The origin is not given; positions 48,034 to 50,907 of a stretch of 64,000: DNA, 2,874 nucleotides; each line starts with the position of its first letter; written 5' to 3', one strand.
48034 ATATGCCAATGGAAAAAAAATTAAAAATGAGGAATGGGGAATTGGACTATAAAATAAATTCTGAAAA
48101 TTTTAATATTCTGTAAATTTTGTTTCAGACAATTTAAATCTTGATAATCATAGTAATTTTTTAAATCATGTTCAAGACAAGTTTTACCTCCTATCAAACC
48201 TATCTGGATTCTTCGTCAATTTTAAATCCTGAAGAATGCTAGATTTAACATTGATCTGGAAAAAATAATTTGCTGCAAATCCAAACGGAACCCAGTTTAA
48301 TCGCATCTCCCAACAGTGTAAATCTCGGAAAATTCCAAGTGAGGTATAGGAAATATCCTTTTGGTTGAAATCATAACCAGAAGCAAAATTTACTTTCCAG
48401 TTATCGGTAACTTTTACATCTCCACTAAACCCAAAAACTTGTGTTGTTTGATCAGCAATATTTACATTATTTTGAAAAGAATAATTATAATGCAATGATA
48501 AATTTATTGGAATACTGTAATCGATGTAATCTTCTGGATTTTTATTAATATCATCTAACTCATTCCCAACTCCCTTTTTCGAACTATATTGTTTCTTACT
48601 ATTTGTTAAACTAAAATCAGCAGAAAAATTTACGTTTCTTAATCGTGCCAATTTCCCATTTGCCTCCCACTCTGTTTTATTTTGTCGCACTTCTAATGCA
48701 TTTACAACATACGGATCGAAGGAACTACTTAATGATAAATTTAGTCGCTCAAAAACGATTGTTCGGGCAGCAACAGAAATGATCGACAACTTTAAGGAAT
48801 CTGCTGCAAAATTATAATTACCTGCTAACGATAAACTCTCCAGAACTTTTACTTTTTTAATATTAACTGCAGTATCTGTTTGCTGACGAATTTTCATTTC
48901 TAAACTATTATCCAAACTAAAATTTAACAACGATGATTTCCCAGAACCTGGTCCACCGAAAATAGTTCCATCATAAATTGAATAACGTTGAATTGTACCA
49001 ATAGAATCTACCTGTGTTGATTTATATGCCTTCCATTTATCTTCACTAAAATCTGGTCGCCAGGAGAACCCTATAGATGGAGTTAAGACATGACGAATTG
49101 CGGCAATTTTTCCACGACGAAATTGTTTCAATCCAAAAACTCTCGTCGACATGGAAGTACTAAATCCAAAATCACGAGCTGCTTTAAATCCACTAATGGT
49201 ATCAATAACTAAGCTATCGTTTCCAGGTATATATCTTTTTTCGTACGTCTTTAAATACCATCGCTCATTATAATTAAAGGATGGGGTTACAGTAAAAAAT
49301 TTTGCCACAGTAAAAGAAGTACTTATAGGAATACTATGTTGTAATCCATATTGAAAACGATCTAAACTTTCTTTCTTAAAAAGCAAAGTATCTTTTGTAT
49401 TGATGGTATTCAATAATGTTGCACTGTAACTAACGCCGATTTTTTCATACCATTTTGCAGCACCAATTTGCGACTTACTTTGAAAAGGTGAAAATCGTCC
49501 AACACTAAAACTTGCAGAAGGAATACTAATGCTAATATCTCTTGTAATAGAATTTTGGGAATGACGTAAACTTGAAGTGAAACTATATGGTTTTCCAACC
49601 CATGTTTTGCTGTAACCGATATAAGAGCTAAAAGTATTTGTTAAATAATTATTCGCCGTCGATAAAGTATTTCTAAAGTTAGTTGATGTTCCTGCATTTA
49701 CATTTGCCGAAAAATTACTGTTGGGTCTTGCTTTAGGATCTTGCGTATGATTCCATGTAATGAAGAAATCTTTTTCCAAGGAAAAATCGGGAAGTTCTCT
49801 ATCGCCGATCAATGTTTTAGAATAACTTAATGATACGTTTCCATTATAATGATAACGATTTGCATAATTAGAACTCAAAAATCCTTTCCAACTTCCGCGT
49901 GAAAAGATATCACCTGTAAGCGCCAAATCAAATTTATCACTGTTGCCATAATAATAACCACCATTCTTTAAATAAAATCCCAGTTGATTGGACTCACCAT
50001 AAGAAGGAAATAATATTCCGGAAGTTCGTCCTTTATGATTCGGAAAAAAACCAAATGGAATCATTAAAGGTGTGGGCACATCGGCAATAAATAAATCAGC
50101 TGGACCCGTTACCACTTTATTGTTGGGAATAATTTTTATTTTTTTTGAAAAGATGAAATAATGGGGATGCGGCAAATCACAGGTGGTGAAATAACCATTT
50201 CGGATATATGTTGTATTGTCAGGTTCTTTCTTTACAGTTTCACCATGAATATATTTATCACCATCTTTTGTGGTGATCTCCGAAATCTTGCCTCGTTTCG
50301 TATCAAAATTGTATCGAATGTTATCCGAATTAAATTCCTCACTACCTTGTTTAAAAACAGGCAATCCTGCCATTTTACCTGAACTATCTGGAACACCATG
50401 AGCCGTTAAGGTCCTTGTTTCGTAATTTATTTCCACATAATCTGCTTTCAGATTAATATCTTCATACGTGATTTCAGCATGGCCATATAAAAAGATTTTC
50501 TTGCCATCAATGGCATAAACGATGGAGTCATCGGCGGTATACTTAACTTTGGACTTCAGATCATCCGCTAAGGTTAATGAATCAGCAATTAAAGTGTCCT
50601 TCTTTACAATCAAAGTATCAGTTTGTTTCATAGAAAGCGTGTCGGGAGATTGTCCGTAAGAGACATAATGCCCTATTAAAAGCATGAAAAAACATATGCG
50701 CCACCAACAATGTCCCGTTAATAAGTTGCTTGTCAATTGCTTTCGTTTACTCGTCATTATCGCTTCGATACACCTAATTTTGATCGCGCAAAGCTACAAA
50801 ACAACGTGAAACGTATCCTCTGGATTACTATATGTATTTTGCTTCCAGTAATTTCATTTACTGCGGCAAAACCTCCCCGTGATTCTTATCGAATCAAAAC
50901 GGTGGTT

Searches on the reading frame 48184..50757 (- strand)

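Call 32: search_protein_families(library=pfam, proteins=[window:48184-50757:-], max_evalue=0.00001)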
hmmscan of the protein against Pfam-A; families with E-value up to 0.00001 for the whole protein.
window:48184-50757:- (857 aa): 1 family
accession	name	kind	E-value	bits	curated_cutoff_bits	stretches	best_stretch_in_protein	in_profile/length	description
PF19838.5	LptD_2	-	1.5e-171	571.6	22.5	1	215-683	1-464/464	LptD protein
